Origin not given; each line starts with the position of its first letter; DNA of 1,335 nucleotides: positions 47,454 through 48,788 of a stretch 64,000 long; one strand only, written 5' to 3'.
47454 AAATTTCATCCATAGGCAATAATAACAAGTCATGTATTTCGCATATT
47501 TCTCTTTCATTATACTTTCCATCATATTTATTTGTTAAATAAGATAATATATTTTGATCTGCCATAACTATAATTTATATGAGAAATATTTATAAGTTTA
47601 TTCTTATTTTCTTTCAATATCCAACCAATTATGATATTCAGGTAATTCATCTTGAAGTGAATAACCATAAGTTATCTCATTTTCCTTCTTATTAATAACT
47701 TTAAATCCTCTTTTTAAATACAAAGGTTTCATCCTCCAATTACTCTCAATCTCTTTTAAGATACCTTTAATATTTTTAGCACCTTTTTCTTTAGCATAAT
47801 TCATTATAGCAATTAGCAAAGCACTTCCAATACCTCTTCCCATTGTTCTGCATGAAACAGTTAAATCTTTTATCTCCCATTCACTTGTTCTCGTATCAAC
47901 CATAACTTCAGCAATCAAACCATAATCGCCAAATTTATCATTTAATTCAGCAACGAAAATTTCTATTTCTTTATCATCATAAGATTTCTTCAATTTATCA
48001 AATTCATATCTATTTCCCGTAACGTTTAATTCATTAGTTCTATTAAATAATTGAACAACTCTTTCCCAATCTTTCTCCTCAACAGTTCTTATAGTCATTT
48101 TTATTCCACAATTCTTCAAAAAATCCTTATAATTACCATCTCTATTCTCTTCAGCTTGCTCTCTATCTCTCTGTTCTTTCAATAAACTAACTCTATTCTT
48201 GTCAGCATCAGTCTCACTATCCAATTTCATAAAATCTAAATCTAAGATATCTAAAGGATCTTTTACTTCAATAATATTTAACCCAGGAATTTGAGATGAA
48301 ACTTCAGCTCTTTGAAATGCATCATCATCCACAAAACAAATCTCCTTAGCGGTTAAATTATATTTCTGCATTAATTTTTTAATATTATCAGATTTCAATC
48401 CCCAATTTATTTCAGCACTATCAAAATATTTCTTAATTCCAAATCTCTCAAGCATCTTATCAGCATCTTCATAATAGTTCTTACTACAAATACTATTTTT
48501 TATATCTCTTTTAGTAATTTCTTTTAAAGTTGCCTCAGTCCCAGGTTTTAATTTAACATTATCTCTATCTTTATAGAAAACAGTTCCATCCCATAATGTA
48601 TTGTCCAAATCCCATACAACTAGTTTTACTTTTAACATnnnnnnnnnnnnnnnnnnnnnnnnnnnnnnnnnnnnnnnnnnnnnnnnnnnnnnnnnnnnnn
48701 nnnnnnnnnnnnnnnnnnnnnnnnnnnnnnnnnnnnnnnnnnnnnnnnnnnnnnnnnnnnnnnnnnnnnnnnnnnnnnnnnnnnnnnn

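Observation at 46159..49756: Phosphoglycerate kinase translationally coupled to an FkbH-like HAD-IIIC/GNAT protein, with ACP-like, FabG-like and MaoC-like neighbours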

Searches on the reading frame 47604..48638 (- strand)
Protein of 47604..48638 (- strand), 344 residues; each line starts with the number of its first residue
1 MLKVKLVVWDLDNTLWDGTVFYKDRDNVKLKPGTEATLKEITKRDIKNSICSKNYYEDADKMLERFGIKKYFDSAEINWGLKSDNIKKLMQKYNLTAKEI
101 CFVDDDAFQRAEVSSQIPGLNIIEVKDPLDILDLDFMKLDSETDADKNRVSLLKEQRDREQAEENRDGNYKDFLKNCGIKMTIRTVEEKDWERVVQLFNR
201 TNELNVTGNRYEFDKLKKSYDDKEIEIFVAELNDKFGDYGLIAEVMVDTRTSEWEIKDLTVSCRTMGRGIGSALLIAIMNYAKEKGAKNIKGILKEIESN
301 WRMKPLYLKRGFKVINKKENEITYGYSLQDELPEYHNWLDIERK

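Call 3: search_protein_families(library=pfam, proteins=[window:47604-48638:-], max_evalue=0.01)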
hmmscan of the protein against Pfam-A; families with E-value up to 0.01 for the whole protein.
window:47604-48638:- (344 aa): 8 families
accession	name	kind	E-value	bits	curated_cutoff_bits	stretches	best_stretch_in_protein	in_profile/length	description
PF00702.32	Hydrolase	-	1.6e-10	42.1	26.4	1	23-106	92-180/191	haloacid dehalogenase-like hydrolase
PF13419.12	HAD_2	-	3.6e-08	34.2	23.8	1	26-107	76-162/178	Haloacid dehalogenase-like hydrolase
PF12689.13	Acid_PPase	-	1e-07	32.4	27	1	5-115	4-142/169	Acid Phosphatase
PF00583.31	Acetyltransf_1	-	4.4e-07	30.6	20.7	1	192-312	2-116/116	Acetyltransferase (GNAT) family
PF13508.13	Acetyltransf_7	-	2.1e-06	28.4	27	1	226-314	4-84/84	Acetyltransferase (GNAT) domain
PF13673.13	Acetyltransf_10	-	1.5e-05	25.4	23.6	1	214-318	20-113/128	Acetyltransferase (GNAT) domain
PF03031.24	NIF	-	0.0074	16.4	21.8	1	5-109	1-120/160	NLI interacting factor-like phosphatase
PF12568.14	PanZ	-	0.0087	16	22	0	222-276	35-84/128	Acetyltransferase (GNAT) domain, PanZ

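Call 4: search_protein_families(library=ncbifam, proteins=[window:47604-48638:-], max_evalue=0.01)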
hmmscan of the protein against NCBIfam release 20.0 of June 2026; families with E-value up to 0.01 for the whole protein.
window:47604-48638:- (344 aa): 8 families
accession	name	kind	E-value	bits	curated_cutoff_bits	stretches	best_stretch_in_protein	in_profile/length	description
TIGR01686.1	FkbH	subfamily_domain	2.8e-64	217.3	146.65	1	4-313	3-320/323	FkbH domain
TIGR01681.1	HAD-SF-IIIC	subfamily_domain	1.4e-13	51.9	35.75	1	5-115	1-130/132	HAD-IIIC family phosphatase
TIGR01575.1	rimI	equivalog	9.1e-07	29.1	86.4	1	233-319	40-119/132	ribosomal protein S18-alanine N-acetyltransferase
NF002959.0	PRK03624.1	equivalog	2.8e-05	23.8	124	1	180-313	6-130/147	GNAT family acetyltransferase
TIGR01662.1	HAD-SF-IIIA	subfamily_domain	8.6e-05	22.6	44.6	1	5-110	1-124/141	HAD-IIIA family hydrolase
TIGR01670.1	KdsC-phosphatas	subfamily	0.00081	19.4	106.95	1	4-110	1-105/154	3-deoxy-D-manno-octulosonate 8-phosphate phosphatase, YrbI family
NF033213.1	matur_PanM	equivalog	0.0027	17.5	68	0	211-280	26-89/130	aspartate 1-decarboxylase autocleavage activator PanM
TIGR01484.1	HAD-SF-IIB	subfamily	0.0029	17.7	41.8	0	6-64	1-52/221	HAD-IIB family hydrolase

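Call 7: find_homologous_proteins(query=window:47604-48638:-, max_evalue=0.00001)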
Query window:47604-48638:- (344 aa): 1086 proteins with E <= 0.00001 among 3093 candidates; the best 120 are listed.
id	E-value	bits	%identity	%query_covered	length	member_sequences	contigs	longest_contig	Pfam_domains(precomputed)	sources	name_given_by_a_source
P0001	3.3e-225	764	100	100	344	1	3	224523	PF13419.13,PF12689.14,PF00702.33,PF13508.14,PF00583.32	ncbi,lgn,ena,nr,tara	ncbi:hypothetical protein CL617_03705 [archaeon]|nr:hypothetical protein [archaeon]|tara:strand:- st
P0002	6.1e-171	586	73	100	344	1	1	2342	PF13419.13,PF12689.14,PF00702.33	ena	-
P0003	3.6e-170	584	74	100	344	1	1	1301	PF13419.13,PF12689.14,PF00702.33,PF03031.25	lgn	-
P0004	2.5e-169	581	72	100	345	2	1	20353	PF13419.13,PF12689.14,PF00702.33,PF00583.32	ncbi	-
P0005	1.6e-168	578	74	100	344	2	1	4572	PF13419.13,PF12689.14,PF00702.33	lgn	-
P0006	2.7e-168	577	73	100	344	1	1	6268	PF13419.13,PF12689.14,PF00702.33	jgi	jgi:FkbH-like protein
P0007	2.7e-168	577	73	100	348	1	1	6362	PF13419.13,PF12689.14,PF00702.33,PF03031.25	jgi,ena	-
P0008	6.2e-168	576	73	99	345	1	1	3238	PF13419.13,PF12689.14,PF00702.33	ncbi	-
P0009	8.8e-168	576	74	100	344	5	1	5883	PF13419.13,PF12689.14,PF00702.33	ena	-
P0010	2.8e-167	574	72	100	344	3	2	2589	PF13419.13,PF12689.14,PF00702.33,PF03031.25,PF00583.32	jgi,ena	-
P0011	7.3e-167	573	73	99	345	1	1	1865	PF13419.13,PF12689.14,PF00702.33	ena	-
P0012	8.4e-167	572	72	100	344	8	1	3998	PF13419.13,PF12689.14,PF00702.33,PF00583.32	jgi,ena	-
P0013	9.0e-167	572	72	100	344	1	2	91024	PF13419.13,PF12689.14,PF00702.33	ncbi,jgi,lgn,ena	-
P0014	9.7e-166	569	72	100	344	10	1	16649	PF13419.13,PF12689.14,PF00702.33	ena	-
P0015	9.9e-166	569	72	100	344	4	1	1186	PF13419.13,PF12689.14,PF00702.33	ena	-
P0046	7.5e-128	444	56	99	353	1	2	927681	PF12689.14,PF00702.33,PF00583.32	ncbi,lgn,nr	ncbi:MAG: HAD-IIIC family phosphatase [Patescibacteria group bacterium]|nr:HAD-IIIC family phosphata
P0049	6.0e-127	441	59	99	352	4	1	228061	PF13419.13,PF12689.14,PF00702.33,PF08282.19,PF00583.32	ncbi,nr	ncbi:HAD-IIIC family phosphatase [Candidatus Woesearchaeota archaeon]|nr:HAD-IIIC family phosphatase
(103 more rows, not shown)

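Call 8: find_encoding_contigs(protein=P0013, flank=8000, max_places=2)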
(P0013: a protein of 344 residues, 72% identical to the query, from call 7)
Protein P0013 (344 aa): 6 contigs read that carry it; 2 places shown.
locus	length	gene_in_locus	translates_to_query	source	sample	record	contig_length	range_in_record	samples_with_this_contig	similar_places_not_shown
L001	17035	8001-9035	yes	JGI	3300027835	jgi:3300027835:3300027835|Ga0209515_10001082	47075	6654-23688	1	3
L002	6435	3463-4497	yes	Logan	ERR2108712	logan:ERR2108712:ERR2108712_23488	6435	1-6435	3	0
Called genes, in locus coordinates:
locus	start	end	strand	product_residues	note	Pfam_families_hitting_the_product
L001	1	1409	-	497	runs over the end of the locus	PF13231:PMT_2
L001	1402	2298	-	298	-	PF03161:LAGLIDADG_2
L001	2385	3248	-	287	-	PF00535:Glycos_transf_2, PF13641:Glyco_tranf_2_3, PF13632:Glyco_trans_2_3 (weak)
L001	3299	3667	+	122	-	-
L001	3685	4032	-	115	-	-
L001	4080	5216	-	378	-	PF13439:Glyco_transf_4, PF13524:Glyco_trans_1_2 (faint), PF13579:Glyco_trans_4_4, PF20706:GT4-conflict, PF00534:Glycos_transf_1, PF13692:Glyco_trans_1_4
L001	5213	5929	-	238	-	PF00483:NTP_transferase, PF12804:NTP_transf_3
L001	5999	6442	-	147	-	PF05523:FdtA, PF14667:Polysacc_synt_C (weak)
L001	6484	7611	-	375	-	PF13439:Glyco_transf_4, PF13579:Glyco_trans_4_4, PF00534:Glycos_transf_1, PF13692:Glyco_trans_1_4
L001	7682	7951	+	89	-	PF03083:MtN3_slv, PF04193:PQ-loop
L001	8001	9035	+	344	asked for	PF00702:Hydrolase (faint), PF12689:Acid_PPase (faint), PF13419:HAD_2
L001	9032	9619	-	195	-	-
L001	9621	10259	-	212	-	PF08843:AbiEii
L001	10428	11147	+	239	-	PF00106:adh_short, PF08659:KR, PF23441:SDR (weak), PF13561:adh_short_C2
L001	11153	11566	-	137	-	PF01850:PIN (weak), PF10130:PIN_2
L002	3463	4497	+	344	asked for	PF00702:Hydrolase (faint), PF12689:Acid_PPase (faint), PF13419:HAD_2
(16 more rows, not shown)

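Call 9: find_encoding_contigs(protein=P0046, flank=8000, max_places=2)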
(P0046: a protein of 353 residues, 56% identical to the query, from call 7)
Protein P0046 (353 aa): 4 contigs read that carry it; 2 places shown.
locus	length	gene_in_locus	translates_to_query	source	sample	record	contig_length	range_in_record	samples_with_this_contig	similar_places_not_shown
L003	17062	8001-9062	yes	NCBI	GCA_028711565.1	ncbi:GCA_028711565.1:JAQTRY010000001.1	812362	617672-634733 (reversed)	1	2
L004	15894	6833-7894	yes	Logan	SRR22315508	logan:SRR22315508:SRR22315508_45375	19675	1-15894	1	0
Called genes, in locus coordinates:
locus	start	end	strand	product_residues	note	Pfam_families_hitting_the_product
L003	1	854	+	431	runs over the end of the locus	PF01210:NAD_Gly3P_dh_N (weak), PF02558:ApbA (faint), PF03446:NAD_binding_2 (faint), PF03721:UDPG_MGDP_dh_N, PF00984:UDPG_MGDP_dh, PF03720:UDPG_MGDP_dh_C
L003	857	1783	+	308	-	PF01073:3Beta_HSD (weak), PF01370:Epimerase, PF02719:Polysacc_synt_2 (faint), PF04321:RmlD_sub_bind, PF07993:NAD_binding_4 (faint), PF16363:GDP_Man_Dehyd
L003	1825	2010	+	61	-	PF13459:Fer4_15, PF13370:Fer4_13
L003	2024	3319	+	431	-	-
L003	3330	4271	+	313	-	PF00535:Glycos_transf_2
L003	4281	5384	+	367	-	PF02350:Epimerase_2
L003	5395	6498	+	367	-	PF00155:Aminotran_1_2 (weak), PF01041:DegT_DnrJ_EryC1, PF01212:Beta_elim_lyase (weak), PF00266:Aminotran_5 (weak), PF01053:Cys_Met_Meta_PP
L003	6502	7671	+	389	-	PF01855:POR_N (weak), PF02775:TPP_enzyme_C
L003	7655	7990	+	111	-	-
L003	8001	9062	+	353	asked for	PF12689:Acid_PPase (faint), PF00702:Hydrolase (weak), PF00583:Acetyltransf_1 (weak)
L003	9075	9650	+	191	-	PF25084:LbH_EIF2B, PF00132:Hexapep, PF14602:Hexapep_2 (faint), PF25087:GMPPB_C (weak), PF00132:Hexapep (weak)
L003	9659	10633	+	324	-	PF01408:GFO_IDH_MocA, PF22725:GFO_IDH_MocA_C3, PF02894:GFO_IDH_MocA_C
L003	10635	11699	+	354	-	PF00535:Glycos_transf_2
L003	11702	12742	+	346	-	PF01370:Epimerase, PF04321:RmlD_sub_bind (weak), PF16363:GDP_Man_Dehyd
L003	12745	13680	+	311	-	PF01370:Epimerase, PF02719:Polysacc_synt_2 (faint), PF04321:RmlD_sub_bind, PF16363:GDP_Man_Dehyd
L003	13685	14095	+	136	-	-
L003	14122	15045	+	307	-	PF01966:HD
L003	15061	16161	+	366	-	PF00266:Aminotran_5 (weak), PF01041:DegT_DnrJ_EryC1, PF00155:Aminotran_1_2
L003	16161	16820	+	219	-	-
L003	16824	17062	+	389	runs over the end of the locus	PF00534:Glycos_transf_1, PF13692:Glyco_trans_1_4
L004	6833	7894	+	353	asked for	PF12689:Acid_PPase (faint), PF00702:Hydrolase (weak), PF00583:Acetyltransf_1 (weak)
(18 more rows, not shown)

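Call 10: find_encoding_contigs(protein=P0049, flank=8000, max_places=2)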
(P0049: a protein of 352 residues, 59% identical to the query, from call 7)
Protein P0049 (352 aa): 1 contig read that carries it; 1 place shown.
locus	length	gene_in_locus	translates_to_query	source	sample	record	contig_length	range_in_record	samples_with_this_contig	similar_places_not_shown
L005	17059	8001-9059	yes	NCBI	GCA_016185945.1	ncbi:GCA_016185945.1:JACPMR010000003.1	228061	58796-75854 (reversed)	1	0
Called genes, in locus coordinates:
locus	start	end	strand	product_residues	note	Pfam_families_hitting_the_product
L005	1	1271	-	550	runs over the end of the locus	PF13231:PMT_2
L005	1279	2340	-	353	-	PF01073:3Beta_HSD, PF01370:Epimerase, PF02719:Polysacc_synt_2, PF04321:RmlD_sub_bind, PF16363:GDP_Man_Dehyd, PF07993:NAD_binding_4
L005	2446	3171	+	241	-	PF00535:Glycos_transf_2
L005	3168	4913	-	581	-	PF02543:Carbam_trans_N, PF16861:Carbam_trans_C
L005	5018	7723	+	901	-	PF01210:NAD_Gly3P_dh_N, PF02737:3HCDH_N (faint), PF02826:2-Hacid_dh_C (faint), PF03446:NAD_binding_2, PF03721:UDPG_MGDP_dh_N, PF00984:UDPG_MGDP_dh, PF14890:Intein_splicing, PF03720:UDPG_MGDP_dh_C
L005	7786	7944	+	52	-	-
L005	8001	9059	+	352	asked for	PF08282:Hydrolase_3 (faint), PF12689:Acid_PPase (faint), PF00702:Hydrolase (weak), PF13419:HAD_2, PF00583:Acetyltransf_1 (faint)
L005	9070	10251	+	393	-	PF05147:LANC_like (faint), PF06662:C5-epim_C (faint), PF07470:Glyco_hydro_88 (faint), PF09492:Pec_lyase (faint), PF25840:Ulvan_lyase_N (faint), PF13243:SQHop_cyclase_C (weak), PF07944:Beta-AFase-like_GH127_cat (weak)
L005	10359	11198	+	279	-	PF05853:BKACE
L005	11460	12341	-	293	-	PF02522:Antibiotic_NAT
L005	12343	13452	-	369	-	PF00657:Lipase_GDSL (faint), PF13472:Lipase_GDSL_2 (faint), PF16822:ALGX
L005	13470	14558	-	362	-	PF02350:Epimerase_2, PF04007:DUF354 (faint)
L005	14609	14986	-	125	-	PF00132:Hexapep, PF14602:Hexapep_2 (weak)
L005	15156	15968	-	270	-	-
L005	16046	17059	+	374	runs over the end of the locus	PF00534:Glycos_transf_1, PF13692:Glyco_trans_1_4, PF13524:Glyco_trans_1_2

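Call 23: find_related_loci(query=window:47604-48638:-, collection=metagenome_contigs, flank=10000)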
Query window:47604-48638:- (344 aa) in metagenome_contigs; peptide patterns used: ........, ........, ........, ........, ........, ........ (x = any residue, [..] = any of these).
343 stretches matched a pattern; 18 encode a relative of the query (tblastn E <= 1e-3); 18 distinct loci.
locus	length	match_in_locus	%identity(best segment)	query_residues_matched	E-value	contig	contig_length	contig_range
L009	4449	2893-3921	73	1-343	7e-180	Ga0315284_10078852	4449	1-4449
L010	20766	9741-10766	60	1-341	6e-136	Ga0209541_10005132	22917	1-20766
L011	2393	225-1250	60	1-341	1e-143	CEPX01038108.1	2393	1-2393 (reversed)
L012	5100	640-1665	58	1-341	2e-134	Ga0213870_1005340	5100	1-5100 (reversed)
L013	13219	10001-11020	57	3-341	5e-132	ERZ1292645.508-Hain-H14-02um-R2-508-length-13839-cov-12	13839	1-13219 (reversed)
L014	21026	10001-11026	58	1-341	7e-132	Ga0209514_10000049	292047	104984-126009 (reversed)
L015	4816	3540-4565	58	1-341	4e-133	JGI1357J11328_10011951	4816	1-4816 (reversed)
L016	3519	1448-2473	56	1-341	8e-136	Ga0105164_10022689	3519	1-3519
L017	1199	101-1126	57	1-341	5e-144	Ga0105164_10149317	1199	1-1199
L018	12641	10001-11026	57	1-341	4e-130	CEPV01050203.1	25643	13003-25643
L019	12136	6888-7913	57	1-341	6e-130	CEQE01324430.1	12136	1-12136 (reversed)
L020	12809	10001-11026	55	1-341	2e-124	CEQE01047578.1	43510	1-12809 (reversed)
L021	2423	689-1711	54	2-341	3e-126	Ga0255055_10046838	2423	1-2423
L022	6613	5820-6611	59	3-266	1e-102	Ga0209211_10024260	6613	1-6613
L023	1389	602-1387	61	1-262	6e-110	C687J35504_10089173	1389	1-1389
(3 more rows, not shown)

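Call 25: search_solved_structures(query=window:47604-48638:-, max_evalue=1, show_alignments=2)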
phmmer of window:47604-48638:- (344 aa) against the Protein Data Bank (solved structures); distinct sequences matched with E-value up to 1: 16.
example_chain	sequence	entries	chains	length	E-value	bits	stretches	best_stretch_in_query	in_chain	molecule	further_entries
3slr_A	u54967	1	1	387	1.5e-10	43.9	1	5-134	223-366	uncharacterized protein BF1531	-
2wm8_A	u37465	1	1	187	7.6e-07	31.8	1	16-131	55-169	MAGNESIUM-DEPENDENT PHOSPHATASE 1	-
1u7o_A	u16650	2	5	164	4.6e-05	25.9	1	16-131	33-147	magnesium-dependent phosphatase-1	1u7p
1u6m_A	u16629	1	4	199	0.00012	24.6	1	223-316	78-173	acetyltransferase, GNAT family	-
3ddh_A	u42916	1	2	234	0.0015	21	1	28-104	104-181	Putative haloacid dehalogenase-like family hydrolase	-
2p9j_A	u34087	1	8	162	0.0039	19.6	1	3-109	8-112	Hypothetical protein AQ2171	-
1oz9_A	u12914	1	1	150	0.011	18.1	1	203-298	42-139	Hypothetical protein AQ_1354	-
1vkc_A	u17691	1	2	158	0.036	16.4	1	255-313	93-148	putative acetyl transferase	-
3f8k_A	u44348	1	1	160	0.11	14.8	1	181-321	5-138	Protein acetyltransferase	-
2f6m_B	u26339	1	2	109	0.15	14.3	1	14-99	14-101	Vacuolar protein sorting-associated protein VPS28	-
1y9k_A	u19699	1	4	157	0.18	14.1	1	243-316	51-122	IAA acetyltransferase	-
2f66_B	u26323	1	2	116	0.18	14.1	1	14-99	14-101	Vacuolar protein sorting-associated protein VPS28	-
2p22_B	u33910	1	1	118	0.2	14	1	14-99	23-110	Vacuolar protein sorting-associated protein 28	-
7wx5_A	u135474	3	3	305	0.27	13.5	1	215-316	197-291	N-acetyltransferase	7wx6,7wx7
2caz_B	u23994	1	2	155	0.39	13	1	15-99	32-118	VACUOLAR PROTEIN SORTING-ASSOCIATED PROTEIN VPS28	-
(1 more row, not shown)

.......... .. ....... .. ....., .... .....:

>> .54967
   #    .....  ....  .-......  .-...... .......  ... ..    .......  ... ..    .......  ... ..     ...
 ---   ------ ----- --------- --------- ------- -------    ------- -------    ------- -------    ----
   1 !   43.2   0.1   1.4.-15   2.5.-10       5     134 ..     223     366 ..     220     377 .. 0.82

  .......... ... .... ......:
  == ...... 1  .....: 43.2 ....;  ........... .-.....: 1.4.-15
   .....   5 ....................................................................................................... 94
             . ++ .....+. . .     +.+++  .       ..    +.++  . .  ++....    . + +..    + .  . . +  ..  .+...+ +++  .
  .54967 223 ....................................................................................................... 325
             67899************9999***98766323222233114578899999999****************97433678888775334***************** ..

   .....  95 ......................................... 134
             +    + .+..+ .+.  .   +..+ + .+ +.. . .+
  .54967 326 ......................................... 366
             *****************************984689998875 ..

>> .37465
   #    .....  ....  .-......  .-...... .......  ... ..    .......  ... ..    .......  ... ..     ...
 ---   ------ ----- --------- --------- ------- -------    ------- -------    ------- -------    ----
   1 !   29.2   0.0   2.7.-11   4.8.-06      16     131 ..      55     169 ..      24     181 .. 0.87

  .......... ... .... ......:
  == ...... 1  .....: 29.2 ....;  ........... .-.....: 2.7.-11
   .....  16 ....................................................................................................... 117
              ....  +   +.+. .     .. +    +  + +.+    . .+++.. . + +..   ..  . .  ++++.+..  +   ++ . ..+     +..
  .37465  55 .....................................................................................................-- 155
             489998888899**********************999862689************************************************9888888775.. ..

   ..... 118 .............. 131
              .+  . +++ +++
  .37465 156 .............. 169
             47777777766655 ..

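Call 38: search_dna_similar(query=window:47604-48638:-, collection=plasmids, mode=protein, max_evalue=0.00001, max_rows=40)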
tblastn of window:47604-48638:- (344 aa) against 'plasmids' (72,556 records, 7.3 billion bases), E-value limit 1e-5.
Records with a match: 217; places in all: 220; records where one place covers at least 80% of the query: 191.
Best place of each record, by identity: <60% 217.
By first word of the organism name: Bacillus 67; Sinorhizobium 40; Streptomyces 39; Ralstonia 15; Clostridium 13; Rhizobium 5; Rhodococcus 5; Nostoc 2; Streptantibioticus 2; Methylosinus 2; and 24 more.
By predicted mobility (MOB-suite, as given by PLSDB): non-mobilizable 139; mobilizable 72; conjugative 6.
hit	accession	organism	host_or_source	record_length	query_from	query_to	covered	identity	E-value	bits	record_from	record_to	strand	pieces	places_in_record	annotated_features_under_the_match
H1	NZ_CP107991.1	Streptomyces canus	-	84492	1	341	99%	35.2%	1e-58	211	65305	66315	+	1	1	HAD-IIIC family phosphatase | acyl-CoA dehydrogenase family protein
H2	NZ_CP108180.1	Streptomyces canus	-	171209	1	341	99%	35.2%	1e-58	211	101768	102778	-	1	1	HAD-IIIC family phosphatase | acyl-CoA dehydrogenase family protein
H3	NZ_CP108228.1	Streptomyces canus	-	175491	1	341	99%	35.2%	1e-58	211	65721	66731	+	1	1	HAD-IIIC family phosphatase | acyl-CoA dehydrogenase family protein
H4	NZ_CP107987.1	Streptomyces canus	-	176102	1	341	99%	35.2%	1e-58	211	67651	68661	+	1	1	HAD-IIIC family phosphatase | acyl-CoA dehydrogenase family protein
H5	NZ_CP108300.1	Streptomyces canus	-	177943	1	341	99%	35.2%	1e-58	211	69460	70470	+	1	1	HAD-IIIC family phosphatase | acyl-CoA dehydrogenase family protein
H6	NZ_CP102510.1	Streptomyces sp. NBC_00162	bacterial isolate,soil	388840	4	341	98%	35.5%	2e-55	201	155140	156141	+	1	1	HAD-IIIC family phosphatase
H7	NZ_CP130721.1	Streptomyces sp. NBC_01296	-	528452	5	341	98%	35.3%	5e-55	201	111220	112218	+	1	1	HAD-IIIC family phosphatase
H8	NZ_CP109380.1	Streptomyces sp. NBC_01546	-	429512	4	341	98%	35.2%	5e-55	201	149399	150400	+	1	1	HAD-IIIC family phosphatase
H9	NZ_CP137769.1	Bacillus cereus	Passiflora edulis Sims,Pure ...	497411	3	342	99%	34.3%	4e-46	175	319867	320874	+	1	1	HAD-IIIC family phosphatase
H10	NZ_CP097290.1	Streptomyces durmitorensis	whole organism,soil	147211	1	335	97%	34.7%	7e-55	200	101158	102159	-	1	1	HAD-IIIC family phosphatase | acyl-CoA dehydrogenase family protein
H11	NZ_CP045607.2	Bacillus cereus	Whole organism,soil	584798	3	342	99%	34.0%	2e-48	181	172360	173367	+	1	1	HAD-IIIC family phosphatase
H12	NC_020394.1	Bacillus thuringiensis serovar thuringiensis str. IS5056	-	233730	3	342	99%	34.0%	6e-46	174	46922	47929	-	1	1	HAD-IIIC family phosphatase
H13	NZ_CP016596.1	Bacillus cereus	cell culture,Korean fermented food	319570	3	342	99%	34.0%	6e-46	174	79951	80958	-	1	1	HAD-IIIC family phosphatase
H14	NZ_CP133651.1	Bacillus cereus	-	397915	3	342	99%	34.0%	6e-46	174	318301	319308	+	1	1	HAD-IIIC family phosphatase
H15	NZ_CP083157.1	Bacillus thuringiensis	whole organism,Biopesticide XenTari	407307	3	342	99%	34.0%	6e-46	174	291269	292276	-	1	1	HAD-IIIC family phosphatase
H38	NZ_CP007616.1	Bacillus thuringiensis serovar kurstaki str. YBT-1520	-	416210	3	342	99%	34.0%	2e-45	173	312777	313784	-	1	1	HAD-IIIC family phosphatase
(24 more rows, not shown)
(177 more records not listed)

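Call 39: get_annotated_region(hit=H38, flank=6000)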
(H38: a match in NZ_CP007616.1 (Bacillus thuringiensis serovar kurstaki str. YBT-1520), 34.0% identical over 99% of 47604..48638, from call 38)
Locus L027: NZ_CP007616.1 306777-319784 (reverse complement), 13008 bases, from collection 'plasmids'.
description: Bacillus thuringiensis serovar kurstaki str. YBT-1520 plasmid pBMB400, complete sequence
organism: Bacillus thuringiensis serovar kurstaki str. YBT-1520 (NCBI taxid 570416)
taxonomy: Bacteria; Bacillota; Bacilli; Bacillales; Bacillaceae; Bacillus; Bacillus thuringiensis; Bacillus thuringiensis serovar kurstaki str. YBT-1520
host: -; source: -; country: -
typing (MOB-suite, as given by PLSDB): non-mobilizable; replicon rep_cluster_125,rep_cluster_1721; mating-pair formation MPF_T
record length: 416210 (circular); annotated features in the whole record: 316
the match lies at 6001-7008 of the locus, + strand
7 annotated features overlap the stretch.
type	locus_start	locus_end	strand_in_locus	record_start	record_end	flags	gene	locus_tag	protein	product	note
CDS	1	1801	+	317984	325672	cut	-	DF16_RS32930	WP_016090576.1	hybrid non-ribosomal peptide synthetase/type I polyketide synthase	-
CDS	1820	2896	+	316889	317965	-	-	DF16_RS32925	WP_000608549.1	LLM class flavin-dependent oxidoreductase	-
CDS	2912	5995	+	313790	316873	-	-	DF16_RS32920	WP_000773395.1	cyclic peptide export ABC transporter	GO:0015833 - peptide transport [Evidence IEA]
CDS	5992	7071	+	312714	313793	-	-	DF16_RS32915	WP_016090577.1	HAD-IIIC family phosphatase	-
CDS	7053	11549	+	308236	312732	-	-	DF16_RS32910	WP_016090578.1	non-ribosomal peptide synthetase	-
CDS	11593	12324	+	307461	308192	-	-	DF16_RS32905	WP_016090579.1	alpha/beta fold hydrolase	-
CDS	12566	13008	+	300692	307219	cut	-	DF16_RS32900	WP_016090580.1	non-ribosomal peptide synthetase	-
